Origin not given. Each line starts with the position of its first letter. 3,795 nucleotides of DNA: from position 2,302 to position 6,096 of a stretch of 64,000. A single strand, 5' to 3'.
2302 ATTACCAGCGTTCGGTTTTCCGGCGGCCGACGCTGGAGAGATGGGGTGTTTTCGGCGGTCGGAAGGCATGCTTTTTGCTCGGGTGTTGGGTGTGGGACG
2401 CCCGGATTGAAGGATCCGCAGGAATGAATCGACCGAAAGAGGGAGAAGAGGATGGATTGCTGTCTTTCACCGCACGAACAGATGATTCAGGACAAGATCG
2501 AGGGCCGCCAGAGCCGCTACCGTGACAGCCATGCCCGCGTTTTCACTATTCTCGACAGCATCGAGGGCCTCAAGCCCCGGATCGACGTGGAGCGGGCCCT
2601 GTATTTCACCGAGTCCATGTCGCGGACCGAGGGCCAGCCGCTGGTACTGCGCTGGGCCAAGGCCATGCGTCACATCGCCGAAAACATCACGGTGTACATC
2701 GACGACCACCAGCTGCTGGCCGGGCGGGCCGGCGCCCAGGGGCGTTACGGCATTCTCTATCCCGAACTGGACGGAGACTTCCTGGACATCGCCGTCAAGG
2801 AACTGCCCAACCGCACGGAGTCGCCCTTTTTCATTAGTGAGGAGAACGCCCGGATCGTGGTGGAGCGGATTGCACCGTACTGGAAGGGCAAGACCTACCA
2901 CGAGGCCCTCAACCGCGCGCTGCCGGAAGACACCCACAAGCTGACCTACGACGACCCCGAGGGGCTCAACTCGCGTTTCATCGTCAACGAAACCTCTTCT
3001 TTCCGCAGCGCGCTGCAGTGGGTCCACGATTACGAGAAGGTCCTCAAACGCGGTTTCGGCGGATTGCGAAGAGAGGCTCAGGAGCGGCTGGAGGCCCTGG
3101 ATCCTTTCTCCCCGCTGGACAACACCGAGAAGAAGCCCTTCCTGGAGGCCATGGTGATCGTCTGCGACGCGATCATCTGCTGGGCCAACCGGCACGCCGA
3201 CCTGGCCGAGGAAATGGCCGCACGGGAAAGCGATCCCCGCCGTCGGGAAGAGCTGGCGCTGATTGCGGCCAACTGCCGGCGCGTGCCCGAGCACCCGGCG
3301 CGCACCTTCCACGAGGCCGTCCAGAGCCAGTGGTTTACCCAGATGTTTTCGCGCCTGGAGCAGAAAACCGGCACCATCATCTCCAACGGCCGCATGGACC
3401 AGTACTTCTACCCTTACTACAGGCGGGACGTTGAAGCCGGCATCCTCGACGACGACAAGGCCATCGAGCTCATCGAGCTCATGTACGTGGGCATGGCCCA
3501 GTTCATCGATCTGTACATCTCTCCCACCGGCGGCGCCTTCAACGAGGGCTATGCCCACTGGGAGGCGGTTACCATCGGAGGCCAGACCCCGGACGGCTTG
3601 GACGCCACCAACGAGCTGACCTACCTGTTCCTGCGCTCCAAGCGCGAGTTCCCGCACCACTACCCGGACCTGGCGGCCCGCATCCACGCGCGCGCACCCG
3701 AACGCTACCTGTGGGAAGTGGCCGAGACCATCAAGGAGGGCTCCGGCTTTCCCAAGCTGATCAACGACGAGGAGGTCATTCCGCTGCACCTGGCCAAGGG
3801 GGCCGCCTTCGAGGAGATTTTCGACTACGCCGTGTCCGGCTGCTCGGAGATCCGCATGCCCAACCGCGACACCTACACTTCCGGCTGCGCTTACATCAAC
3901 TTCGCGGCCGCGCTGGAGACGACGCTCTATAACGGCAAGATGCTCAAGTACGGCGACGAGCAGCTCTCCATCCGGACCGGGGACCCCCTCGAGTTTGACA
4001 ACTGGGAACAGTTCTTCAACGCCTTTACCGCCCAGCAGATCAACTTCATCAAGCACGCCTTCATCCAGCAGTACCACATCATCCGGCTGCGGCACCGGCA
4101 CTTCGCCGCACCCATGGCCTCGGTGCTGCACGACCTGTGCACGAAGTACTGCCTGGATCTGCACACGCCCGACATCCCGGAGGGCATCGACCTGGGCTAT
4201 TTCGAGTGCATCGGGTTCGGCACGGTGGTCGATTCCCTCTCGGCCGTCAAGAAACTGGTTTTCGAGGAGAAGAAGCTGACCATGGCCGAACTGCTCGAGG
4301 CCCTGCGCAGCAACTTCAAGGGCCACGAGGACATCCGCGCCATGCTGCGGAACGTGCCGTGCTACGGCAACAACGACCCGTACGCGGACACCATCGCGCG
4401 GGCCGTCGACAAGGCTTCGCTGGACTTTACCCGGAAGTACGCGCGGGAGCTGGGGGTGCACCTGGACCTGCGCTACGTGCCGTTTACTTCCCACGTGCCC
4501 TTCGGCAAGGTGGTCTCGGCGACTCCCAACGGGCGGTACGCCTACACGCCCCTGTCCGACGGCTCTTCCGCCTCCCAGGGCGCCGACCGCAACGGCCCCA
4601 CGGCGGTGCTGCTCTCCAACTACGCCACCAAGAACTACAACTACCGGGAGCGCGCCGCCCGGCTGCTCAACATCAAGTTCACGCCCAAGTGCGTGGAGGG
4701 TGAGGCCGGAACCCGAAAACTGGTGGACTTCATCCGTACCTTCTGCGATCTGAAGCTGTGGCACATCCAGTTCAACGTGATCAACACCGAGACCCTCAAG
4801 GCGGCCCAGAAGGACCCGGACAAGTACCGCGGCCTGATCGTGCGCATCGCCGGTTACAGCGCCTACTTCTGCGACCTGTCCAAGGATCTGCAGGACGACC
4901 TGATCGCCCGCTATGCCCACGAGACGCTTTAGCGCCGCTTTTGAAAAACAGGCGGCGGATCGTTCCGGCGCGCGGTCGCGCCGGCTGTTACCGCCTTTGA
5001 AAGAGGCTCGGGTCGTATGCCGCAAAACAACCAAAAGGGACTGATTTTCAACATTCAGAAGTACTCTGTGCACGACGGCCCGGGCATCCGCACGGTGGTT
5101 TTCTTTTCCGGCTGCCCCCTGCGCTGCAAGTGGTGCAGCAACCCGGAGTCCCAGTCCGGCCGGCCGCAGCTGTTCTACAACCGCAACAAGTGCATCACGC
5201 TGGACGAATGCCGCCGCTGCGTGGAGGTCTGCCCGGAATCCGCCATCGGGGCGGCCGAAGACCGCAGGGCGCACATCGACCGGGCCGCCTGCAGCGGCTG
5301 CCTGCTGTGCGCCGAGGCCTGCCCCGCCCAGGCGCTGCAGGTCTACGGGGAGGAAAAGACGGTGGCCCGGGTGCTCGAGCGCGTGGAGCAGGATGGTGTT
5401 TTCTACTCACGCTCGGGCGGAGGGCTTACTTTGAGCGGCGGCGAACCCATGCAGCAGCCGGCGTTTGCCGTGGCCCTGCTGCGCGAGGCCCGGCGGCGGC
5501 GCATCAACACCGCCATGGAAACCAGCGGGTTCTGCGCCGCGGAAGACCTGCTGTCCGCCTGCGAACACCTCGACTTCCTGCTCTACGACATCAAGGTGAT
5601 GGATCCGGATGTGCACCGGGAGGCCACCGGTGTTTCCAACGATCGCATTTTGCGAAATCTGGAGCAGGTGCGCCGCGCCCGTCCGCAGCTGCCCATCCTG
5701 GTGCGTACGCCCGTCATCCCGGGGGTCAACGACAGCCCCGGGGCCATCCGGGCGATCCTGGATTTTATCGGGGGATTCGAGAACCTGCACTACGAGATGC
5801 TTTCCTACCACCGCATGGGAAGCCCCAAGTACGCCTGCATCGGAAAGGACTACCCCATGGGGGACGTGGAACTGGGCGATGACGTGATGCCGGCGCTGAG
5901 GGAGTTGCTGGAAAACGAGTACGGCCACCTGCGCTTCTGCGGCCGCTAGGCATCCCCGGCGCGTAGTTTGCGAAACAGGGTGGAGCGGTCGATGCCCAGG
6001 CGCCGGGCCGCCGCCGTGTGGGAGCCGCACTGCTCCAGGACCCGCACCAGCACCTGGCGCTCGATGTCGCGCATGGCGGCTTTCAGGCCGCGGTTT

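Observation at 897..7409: Orphan glycyl-radical enzyme locus (Fe-ADH, GRE, activase, sigma-54 activator) of unknown substrate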

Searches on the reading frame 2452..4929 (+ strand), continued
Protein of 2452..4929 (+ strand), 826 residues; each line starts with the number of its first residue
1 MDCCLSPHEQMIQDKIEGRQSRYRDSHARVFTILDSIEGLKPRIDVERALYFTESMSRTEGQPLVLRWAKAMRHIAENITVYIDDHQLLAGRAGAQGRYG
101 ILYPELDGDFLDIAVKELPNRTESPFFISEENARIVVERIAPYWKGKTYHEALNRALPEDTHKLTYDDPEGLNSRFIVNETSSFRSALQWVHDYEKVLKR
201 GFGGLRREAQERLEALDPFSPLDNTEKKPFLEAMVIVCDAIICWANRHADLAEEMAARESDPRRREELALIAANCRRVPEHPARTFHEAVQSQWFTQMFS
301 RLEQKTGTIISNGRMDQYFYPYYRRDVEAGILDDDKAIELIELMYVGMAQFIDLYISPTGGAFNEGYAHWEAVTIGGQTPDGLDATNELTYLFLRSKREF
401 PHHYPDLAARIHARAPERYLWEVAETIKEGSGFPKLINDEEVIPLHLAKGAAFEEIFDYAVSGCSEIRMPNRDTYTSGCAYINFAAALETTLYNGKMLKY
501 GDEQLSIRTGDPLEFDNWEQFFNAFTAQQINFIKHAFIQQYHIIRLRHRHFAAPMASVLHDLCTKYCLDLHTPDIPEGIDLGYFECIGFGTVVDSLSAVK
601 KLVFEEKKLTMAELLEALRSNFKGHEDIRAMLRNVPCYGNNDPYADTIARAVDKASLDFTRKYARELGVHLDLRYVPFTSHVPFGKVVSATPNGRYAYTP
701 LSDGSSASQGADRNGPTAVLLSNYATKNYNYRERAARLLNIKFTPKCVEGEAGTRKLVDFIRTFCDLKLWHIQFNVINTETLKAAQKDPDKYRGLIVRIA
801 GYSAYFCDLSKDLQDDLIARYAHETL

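Call 37: search_protein_families(library=pfam, proteins=[L030:7909-9306:-, L045:15441-16253:-, L010:3450-4496:-, L053:14457-15659:+, L012:13591-14412:-, L063:16384-17541:-, L020:16252-16602:-, L018:1810-2568:+, L026:8474-9928:+, L037:6846-8192:-], max_evalue=0.00001)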
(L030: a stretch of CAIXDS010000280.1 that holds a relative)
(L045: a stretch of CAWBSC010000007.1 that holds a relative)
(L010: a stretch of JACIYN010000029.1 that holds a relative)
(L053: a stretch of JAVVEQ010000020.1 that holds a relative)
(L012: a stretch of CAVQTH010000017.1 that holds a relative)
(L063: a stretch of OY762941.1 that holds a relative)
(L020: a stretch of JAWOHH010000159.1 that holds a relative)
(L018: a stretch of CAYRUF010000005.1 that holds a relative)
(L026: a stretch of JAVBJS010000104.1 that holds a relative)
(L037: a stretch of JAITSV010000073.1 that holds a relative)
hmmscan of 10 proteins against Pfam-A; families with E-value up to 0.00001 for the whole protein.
L030:7909-9306:- (466 aa): 1 family
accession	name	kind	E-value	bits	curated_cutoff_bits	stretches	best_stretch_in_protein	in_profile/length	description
PF00171.27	Aldedh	-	2e-22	79.8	23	1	9-265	35-291/461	Aldehyde dehydrogenase family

L045:15441-16253:- (271 aa): 1 family
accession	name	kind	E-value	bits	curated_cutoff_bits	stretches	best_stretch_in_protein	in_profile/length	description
PF00528.27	BPD_transp_1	-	6.4e-31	107.9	26.4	1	93-260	1-180/184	Binding-protein-dependent transport system inner membrane component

L010:3450-4496:- (349 aa): 1 family
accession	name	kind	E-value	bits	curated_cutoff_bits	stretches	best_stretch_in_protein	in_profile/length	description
PF01515.24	PTA_PTB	-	2.6e-101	339.6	24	1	15-335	2-318/319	Phosphate acetyl/butaryl transferase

L053:14457-15659:+ (401 aa): 1 family
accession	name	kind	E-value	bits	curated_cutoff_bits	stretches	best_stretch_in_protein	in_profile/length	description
PF00871.23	Acetate_kinase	-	1.5e-140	468.8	22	1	2-394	1-392/392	Acetokinase family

L012:13591-14412:- (274 aa): 3 families
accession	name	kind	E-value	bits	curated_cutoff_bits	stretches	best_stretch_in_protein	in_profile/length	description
PF11104.14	PilM_2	-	1.3e-14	54.4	27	1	142-254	182-303/340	Type IV pilus assembly protein PilM;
PF06723.19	MreB_Mbl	-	5.2e-10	39.1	27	0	66-179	63-184/327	MreB/Mbl protein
PF14450.12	FtsA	-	4.4e-09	37.2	31.8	1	143-197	1-55/127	Cell division protein FtsA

L063:16384-17541:- (386 aa): 3 families
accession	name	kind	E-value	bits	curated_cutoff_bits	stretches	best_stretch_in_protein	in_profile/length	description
PF25137.1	ADH_Fe_C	-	2e-56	191.2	27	1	190-386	1-194/194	Fe-containing alcohol dehydrogenase family, C-terminal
PF00465.25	Fe-ADH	-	9.5e-45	152.6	31.3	1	11-179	3-168/168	Iron-containing alcohol dehydrogenase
PF13685.12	Fe-ADH_2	-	1.7e-09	38.3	28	1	17-111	5-95/149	Iron-containing alcohol dehydrogenase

L020:16252-16602:- (117 aa): 1 family
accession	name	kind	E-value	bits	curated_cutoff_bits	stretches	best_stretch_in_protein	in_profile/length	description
PF03319.19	EutN_CcmL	-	1.3e-24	86.9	25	1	22-103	1-83/83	Ethanolamine utilisation protein EutN/carboxysome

L018:1810-2568:+ (253 aa): 2 families
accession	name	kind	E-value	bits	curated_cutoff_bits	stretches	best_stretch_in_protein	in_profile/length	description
PF07729.17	FCD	-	1.2e-19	71.3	24.3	1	82-198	3-120/125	FCD domain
PF00392.27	GntR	-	3.3e-15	55.9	27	1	9-70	2-64/64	Bacterial regulatory proteins, gntR family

L026:8474-9928:+ (485 aa): 3 families
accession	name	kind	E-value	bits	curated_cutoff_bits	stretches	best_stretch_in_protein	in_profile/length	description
PF07690.21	MFS_1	-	3.6e-32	112.1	33.4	2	54-272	5-202/347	Major Facilitator Superfamily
PF00083.30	Sugar_tr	-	9.1e-30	104.4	22.3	1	48-259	4-207/452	Sugar (and other) transporter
PF13347.12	MFS_2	-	1e-08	34.6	27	1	99-423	49-371/427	MFS/sugar transport protein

L037:6846-8192:- (449 aa): 1 family
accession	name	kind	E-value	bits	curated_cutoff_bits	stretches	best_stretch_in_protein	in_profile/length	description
PF13379.11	NMT1_2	-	3.5e-11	43.8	24.7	1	109-345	11-251/252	NMT1-like family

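Call 61: search_protein_families(library=ncbifam, proteins=[L065:13629-14900:-, L013:19-1179:+, L063:16384-17541:-, L070:6729-7994:-, L048:3520-4680:-], max_evalue=1e-60)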
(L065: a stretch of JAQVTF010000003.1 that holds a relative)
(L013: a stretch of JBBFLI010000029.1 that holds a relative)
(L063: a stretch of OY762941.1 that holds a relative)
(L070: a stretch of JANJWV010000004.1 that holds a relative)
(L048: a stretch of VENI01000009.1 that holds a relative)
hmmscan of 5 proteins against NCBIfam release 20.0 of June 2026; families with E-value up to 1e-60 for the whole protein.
L065:13629-14900:- (424 aa): 10 families
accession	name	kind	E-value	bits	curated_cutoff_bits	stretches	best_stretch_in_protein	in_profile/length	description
NF050025.1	SulfAcetaldRedSarD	equivalog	2.7e-133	444.6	700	1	42-424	1-385/385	sulfoacetaldehyde reductase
NF041833.1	Fe_ADH_ErcA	equivalog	3.4e-95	319.4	550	1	51-420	10-378/382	alcohol dehydrogenase-like regulatory protein ErcA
NF053866.1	CholDhdGbsBBac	equivalog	1e-90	304.2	550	1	40-415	6-382/392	choline dehydrogenase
TIGR02638.1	lactal_redase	equivalog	7.5e-89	298.2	523.15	1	53-418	11-377/379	lactaldehyde reductase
NF007911.0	PRK10624.1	equivalog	3.2e-82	276.5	537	1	53-421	12-379/382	lactaldehyde reductase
NF010378.0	PRK13805.1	equivalog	4.3e-72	243.2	951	1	46-420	459-860/872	bifunctional acetaldehyde-CoA/alcohol dehydrogenase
NF011998.0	PRK15454.1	equivalog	3.5e-70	236.7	556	1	34-422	12-393/395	ethanolamine utilization ethanol dehydrogenase EutG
NF058672.1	4HyButDHCUPNE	equivalog_domain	5.1e-70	236.6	500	1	49-422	7-376/378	4-hydroxybutyrate dehydrogenase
NF007363.0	PRK09860.1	equivalog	5.2e-69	233.2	581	1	53-416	13-375/383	L-threonine dehydrogenase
TIGR03405.1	Phn_Fe-ADH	equivalog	1.3e-62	211.6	423.7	1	51-402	6-348/355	iron-containing alcohol dehydrogenase PsrA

L013:19-1179:+ (387 aa): 10 families
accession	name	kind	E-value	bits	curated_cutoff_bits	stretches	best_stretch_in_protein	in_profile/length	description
NF050025.1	SulfAcetaldRedSarD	equivalog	9.9e-140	465.8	700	1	7-387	3-385/385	sulfoacetaldehyde reductase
NF041833.1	Fe_ADH_ErcA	equivalog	4.3e-96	322.3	550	1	12-385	8-380/382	alcohol dehydrogenase-like regulatory protein ErcA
TIGR02638.1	lactal_redase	equivalog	7.4e-93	311.4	523.15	1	17-380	12-376/379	lactaldehyde reductase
NF053866.1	CholDhdGbsBBac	equivalog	1.1e-90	304.1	550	1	9-379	12-383/392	choline dehydrogenase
NF007911.0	PRK10624.1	equivalog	1.2e-85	287.8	537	1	17-384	13-379/382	lactaldehyde reductase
NF011998.0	PRK15454.1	equivalog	9.9e-76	255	556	1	9-382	24-390/395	ethanolamine utilization ethanol dehydrogenase EutG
NF010378.0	PRK13805.1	equivalog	9.7e-75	252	951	1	13-353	463-827/872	bifunctional acetaldehyde-CoA/alcohol dehydrogenase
NF007363.0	PRK09860.1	equivalog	8.7e-74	248.9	581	1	18-367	15-364/383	L-threonine dehydrogenase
NF058672.1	4HyButDHCUPNE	equivalog_domain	3.2e-72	243.8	500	1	13-386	8-377/378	4-hydroxybutyrate dehydrogenase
TIGR03405.1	Phn_Fe-ADH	equivalog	4.1e-62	210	423.7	1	14-365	6-348/355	iron-containing alcohol dehydrogenase PsrA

L063:16384-17541:- (386 aa): 9 families
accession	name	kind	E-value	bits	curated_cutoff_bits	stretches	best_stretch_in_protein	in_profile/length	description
NF050025.1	SulfAcetaldRedSarD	equivalog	2.9e-128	428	700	1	5-386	4-385/385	sulfoacetaldehyde reductase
NF053866.1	CholDhdGbsBBac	equivalog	6.8e-86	288.3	550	1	4-377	10-382/392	choline dehydrogenase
NF041833.1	Fe_ADH_ErcA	equivalog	1.2e-85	288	550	1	32-382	29-378/382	alcohol dehydrogenase-like regulatory protein ErcA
TIGR02638.1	lactal_redase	equivalog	2.7e-79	266.7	523.15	1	14-381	12-378/379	lactaldehyde reductase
NF007911.0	PRK10624.1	equivalog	1.5e-76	257.8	537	1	15-383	14-379/382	lactaldehyde reductase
NF011998.0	PRK15454.1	equivalog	4.5e-71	239.6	556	1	32-384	48-393/395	ethanolamine utilization ethanol dehydrogenase EutG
NF007363.0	PRK09860.1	equivalog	9.2e-66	222.5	581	1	34-382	32-379/383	L-threonine dehydrogenase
NF010378.0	PRK13805.1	equivalog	1.1e-65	222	951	1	12-359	465-834/872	bifunctional acetaldehyde-CoA/alcohol dehydrogenase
NF058672.1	4HyButDHCUPNE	equivalog_domain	4.6e-65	220.2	500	1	7-384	5-376/378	4-hydroxybutyrate dehydrogenase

L070:6729-7994:- (422 aa): 7 families
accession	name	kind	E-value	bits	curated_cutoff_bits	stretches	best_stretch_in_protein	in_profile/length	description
NF050025.1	SulfAcetaldRedSarD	equivalog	2.6e-150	500.6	700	1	40-422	1-385/385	sulfoacetaldehyde reductase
NF041833.1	Fe_ADH_ErcA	equivalog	3.9e-90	302.7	550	1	49-420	10-380/382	alcohol dehydrogenase-like regulatory protein ErcA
NF053866.1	CholDhdGbsBBac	equivalog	1.2e-79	267.8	550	1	37-417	5-386/392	choline dehydrogenase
TIGR02638.1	lactal_redase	equivalog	5.7e-79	265.7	523.15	1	52-417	12-378/379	lactaldehyde reductase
NF007911.0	PRK10624.1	equivalog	1.9e-71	241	537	1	52-420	13-380/382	lactaldehyde reductase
NF058672.1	4HyButDHCUPNE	equivalog_domain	1.1e-61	209.1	500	1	47-421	7-377/378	4-hydroxybutyrate dehydrogenase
NF010378.0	PRK13805.1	equivalog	3e-61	207.3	951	0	67-422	480-864/872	bifunctional acetaldehyde-CoA/alcohol dehydrogenase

L048:3520-4680:- (387 aa): 4 families
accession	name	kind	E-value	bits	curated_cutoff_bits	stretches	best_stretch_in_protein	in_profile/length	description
TIGR02638.1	lactal_redase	equivalog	1.2e-83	281.1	523.15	1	5-370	2-379/379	lactaldehyde reductase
NF053866.1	CholDhdGbsBBac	equivalog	3.7e-80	269.4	550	1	1-374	6-391/392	choline dehydrogenase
NF007911.0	PRK10624.1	equivalog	3.7e-79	266.4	537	1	16-372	14-380/382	lactaldehyde reductase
NF041833.1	Fe_ADH_ErcA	equivalog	2.4e-74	250.7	550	1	9-373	8-381/382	alcohol dehydrogenase-like regulatory protein ErcA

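Call 69: list_cluster_members(proteins=[window:2452-4929:+, window:897-2093:+, window:5017-5946:+, window:13120-14058:+])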
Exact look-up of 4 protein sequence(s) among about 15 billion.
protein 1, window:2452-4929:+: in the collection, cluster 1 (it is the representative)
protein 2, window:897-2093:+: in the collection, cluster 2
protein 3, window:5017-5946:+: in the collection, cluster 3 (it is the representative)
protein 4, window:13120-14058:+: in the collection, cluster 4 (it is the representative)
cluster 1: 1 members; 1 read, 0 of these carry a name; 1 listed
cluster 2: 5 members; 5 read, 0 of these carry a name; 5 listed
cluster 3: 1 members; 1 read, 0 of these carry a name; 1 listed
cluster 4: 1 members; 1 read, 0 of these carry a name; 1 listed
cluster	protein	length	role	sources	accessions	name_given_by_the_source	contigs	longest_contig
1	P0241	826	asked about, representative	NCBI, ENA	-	-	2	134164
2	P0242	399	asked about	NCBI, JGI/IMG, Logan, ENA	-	-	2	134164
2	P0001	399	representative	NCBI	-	-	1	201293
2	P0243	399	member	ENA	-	-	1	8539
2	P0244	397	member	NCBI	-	-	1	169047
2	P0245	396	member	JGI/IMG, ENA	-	-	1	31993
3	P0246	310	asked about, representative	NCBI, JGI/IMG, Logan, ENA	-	-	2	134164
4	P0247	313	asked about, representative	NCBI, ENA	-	-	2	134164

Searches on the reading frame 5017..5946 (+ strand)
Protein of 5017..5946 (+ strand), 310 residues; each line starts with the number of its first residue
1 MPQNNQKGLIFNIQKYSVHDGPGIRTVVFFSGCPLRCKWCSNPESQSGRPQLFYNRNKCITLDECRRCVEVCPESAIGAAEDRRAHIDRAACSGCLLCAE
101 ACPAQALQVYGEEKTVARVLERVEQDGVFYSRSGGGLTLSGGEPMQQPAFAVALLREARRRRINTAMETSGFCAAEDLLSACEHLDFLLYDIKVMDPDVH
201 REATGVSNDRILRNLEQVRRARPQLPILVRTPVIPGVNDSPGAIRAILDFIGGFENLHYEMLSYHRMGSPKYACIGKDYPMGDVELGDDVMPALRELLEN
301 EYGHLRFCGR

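Call 8: search_protein_families(library=ncbifam, proteins=[window:5017-5946:+])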
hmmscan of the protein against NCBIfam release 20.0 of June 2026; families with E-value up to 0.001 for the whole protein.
window:5017-5946:+ (310 aa): 62 families (the best 25 are shown)
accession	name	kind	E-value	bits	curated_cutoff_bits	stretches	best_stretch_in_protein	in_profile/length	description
NF048010.1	SfplDhtActHpsHDes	equivalog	6.7e-136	451.9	430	1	4-297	2-297/298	(2S)-3-sulfopropanediol dehydratase activating enzyme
TIGR02494.1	PFLE_PFLC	subfamily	2.1e-105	352.2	174.35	1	10-288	1-279/293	glycyl-radical enzyme activating protein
TIGR04395.1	cutC_activ_rSAM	equivalog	1.7e-92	310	360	1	6-292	3-291/309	choline TMA-lyase-activating enzyme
NF033717.2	HPDL_rSAM_activ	equivalog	1.6e-86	290.4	420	1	6-296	2-294/311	4-hydroxyphenylacetate decarboxylase activase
NF043069.1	T4HPD_activ_SAM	equivalog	2.4e-86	289.8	425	1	8-298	2-288/299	trans-4-hydroxy-L-proline dehydratase activase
NF033719.1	ind_deCO2_activ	equivalog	3.1e-81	273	425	1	8-300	1-295/302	indoleacetate decarboxylase activase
NF048008.1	SfplDhtActHpfHKleb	equivalog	2.9e-79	266.6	500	1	10-287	2-281/308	(2S)-3-sulfopropanediol dehydratase activating enzyme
NF007483.0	PRK10076.1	equivalog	2.1e-65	220.8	326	2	91-288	75-270/292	[formate-C-acetyltransferase]-activating enzyme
TIGR04003.1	rSAM_BssD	equivalog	7e-64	216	496.45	1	9-278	2-273/314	[benzylsuccinate synthase]-activating enzyme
TIGR02493.1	PFLA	equivalog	3.2e-49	167.4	231.75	2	95-287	29-220/235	pyruvate formate-lyase-activating protein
TIGR04041.1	activase_YjjW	hypoth_equivalog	4.3e-42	144.4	250.2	1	8-269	2-243/276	YjjW family glycine radical enzyme activase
NF008356.0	PRK11145.1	equivalog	6.1e-36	123.9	375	2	94-300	29-239/246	pyruvate formate lyase 1-activating protein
TIGR02495.1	NrdG2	equivalog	8.5e-15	54.6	131.15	2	93-244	24-174/193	anaerobic ribonucleoside-triphosphate reductase activating protein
TIGR02179.1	PorD_KorD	subfamily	7.5e-12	45.2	60.05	1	54-112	22-77/78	2-oxoacid:acceptor oxidoreductase, delta subunit, pyruvate/2-ketoisovalerate family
NF040684.1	PorD_Arch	equivalog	9.8e-12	44.8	120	1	53-112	28-84/85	pyruvate synthase subunit PorD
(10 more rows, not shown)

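Call 42: search_solved_structures(query=window:5017-5946:+, max_evalue=1e-20)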
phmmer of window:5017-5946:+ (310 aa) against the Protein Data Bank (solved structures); distinct sequences matched with E-value up to 1e-20: 2.
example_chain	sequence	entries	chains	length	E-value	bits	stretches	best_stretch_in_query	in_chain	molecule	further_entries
8fo0_A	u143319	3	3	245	2.9e-31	111.8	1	111-304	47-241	Pyruvate formate-lyase 1-activating enzyme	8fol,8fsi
3c8f_A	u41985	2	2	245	2e-29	105.8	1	111-304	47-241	Pyruvate formate-lyase 1-activating enzyme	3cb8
